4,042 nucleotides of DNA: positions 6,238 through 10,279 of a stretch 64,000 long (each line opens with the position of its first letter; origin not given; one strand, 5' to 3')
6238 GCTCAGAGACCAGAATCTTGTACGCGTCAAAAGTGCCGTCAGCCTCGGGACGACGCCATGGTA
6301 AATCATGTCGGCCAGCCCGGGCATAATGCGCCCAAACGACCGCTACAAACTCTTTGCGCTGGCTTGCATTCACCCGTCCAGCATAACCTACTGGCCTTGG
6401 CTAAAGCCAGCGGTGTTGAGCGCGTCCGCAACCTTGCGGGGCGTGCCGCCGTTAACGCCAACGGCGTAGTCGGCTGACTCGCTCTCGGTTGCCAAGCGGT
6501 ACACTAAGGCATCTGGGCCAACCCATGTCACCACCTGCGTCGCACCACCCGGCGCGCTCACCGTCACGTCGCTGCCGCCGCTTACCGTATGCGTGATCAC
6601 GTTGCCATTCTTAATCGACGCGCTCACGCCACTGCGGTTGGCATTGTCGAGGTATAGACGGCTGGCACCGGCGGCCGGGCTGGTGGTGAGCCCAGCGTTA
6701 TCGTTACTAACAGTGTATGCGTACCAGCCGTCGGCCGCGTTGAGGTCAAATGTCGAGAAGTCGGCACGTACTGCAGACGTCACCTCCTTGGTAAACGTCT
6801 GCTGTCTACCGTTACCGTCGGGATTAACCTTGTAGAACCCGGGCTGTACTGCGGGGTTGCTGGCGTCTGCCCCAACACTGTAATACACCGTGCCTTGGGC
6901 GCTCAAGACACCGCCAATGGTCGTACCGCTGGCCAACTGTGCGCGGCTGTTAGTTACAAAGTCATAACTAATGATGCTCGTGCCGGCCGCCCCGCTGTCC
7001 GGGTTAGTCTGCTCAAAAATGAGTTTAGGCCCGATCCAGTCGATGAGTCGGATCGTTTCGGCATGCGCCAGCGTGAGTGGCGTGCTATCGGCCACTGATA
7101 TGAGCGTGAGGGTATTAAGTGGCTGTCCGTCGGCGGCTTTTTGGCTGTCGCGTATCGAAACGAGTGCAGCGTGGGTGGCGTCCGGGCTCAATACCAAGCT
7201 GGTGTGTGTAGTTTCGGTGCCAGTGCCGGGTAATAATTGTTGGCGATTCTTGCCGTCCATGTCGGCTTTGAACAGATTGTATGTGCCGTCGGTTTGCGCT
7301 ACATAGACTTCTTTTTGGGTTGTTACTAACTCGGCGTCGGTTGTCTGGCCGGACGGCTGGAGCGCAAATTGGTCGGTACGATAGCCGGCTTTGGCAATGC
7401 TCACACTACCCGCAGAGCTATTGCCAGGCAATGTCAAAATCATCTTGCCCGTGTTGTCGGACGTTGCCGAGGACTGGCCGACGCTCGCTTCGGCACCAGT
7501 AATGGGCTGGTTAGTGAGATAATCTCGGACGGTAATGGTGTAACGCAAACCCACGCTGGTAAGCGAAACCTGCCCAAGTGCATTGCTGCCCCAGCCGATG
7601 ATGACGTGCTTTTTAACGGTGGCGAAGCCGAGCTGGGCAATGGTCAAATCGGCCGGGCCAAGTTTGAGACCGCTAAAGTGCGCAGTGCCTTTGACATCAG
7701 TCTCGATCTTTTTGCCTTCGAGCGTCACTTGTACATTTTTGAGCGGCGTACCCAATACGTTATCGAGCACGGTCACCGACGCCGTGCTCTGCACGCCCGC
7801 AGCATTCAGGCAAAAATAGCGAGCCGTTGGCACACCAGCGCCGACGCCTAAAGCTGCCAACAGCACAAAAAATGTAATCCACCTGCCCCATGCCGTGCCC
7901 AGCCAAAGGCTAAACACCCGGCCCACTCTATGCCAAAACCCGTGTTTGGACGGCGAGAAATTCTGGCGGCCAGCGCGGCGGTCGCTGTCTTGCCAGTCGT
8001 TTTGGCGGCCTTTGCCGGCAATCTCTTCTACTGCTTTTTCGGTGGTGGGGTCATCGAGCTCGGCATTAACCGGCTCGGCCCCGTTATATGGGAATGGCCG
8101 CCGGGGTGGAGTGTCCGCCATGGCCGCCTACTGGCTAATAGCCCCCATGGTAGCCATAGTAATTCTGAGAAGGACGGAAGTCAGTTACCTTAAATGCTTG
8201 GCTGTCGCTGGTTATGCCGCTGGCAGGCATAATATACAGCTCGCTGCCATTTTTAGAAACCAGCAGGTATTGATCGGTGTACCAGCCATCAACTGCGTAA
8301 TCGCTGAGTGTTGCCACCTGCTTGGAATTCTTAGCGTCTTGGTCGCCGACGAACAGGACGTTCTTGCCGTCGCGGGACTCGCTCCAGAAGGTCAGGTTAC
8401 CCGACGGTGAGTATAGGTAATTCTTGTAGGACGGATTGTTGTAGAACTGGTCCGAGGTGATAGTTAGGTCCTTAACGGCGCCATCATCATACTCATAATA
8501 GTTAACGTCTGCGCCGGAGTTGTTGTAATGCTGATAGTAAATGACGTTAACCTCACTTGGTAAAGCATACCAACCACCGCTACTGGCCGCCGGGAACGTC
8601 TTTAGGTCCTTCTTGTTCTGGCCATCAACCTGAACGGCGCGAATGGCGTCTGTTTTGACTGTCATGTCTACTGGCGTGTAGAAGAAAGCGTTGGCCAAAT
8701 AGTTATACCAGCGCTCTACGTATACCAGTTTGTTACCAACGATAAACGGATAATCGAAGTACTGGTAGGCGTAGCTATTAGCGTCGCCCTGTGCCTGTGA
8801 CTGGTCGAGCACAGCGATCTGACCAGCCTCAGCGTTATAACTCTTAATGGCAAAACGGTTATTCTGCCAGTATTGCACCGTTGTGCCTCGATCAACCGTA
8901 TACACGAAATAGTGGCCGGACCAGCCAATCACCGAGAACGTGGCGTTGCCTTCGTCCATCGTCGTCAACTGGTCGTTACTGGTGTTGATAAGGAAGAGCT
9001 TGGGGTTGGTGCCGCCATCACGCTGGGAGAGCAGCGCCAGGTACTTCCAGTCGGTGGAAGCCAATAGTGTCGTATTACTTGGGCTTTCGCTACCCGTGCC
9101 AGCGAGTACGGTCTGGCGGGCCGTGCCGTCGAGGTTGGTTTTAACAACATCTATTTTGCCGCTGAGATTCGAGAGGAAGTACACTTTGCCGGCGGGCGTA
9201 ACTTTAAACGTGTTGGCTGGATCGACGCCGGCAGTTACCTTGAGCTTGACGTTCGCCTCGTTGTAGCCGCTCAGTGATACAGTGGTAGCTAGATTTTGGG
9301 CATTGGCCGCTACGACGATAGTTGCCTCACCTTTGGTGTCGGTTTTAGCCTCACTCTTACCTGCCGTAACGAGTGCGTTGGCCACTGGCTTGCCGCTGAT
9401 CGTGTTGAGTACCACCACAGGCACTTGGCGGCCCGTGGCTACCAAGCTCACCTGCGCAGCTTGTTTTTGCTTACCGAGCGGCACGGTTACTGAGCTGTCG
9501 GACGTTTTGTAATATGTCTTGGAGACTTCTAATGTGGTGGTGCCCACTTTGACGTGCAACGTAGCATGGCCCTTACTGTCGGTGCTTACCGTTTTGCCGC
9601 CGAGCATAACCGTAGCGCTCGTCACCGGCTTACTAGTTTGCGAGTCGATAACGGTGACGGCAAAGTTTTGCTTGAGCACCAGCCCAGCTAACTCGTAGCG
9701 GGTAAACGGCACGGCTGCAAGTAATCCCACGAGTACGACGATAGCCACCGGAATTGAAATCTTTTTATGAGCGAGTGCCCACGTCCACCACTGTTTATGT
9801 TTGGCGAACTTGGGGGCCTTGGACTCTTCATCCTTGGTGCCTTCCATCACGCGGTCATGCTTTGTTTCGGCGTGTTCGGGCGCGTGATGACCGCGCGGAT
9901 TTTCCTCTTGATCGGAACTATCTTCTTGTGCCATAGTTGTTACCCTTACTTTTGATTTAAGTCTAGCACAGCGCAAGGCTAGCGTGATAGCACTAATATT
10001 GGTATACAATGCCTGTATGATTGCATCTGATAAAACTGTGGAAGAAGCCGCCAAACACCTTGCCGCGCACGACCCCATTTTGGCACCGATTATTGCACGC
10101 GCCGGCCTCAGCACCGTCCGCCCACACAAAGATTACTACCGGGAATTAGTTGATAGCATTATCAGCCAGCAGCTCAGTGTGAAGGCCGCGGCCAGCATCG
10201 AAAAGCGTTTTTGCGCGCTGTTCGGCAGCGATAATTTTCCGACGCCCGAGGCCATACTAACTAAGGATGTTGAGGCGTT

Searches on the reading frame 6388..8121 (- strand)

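Call 30: search_protein_families(library=pfam, proteins=[window:6388-8121:-], max_evalue=0.00001)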
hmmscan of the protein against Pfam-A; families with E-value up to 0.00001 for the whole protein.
window:6388-8121:- (577 aa): 1 family
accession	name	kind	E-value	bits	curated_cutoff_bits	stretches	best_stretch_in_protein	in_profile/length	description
PF13620.12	CarboxypepD_reg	-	6.6e-09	36.4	32.3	1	115-181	3-75/82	Carboxypeptidase regulatory-like domain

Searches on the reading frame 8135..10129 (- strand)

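Call 30: search_protein_families(library=pfam, proteins=[window:8135-10129:-], max_evalue=0.00001)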
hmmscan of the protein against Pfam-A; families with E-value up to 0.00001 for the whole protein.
window:8135-10129:- (664 aa): 1 family
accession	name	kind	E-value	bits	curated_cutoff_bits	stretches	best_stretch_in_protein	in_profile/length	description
PF13715.12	CarbopepD_reg_2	-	6.8e-07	29.7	32.2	0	159-223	4-71/88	CarboxypepD_reg-like domain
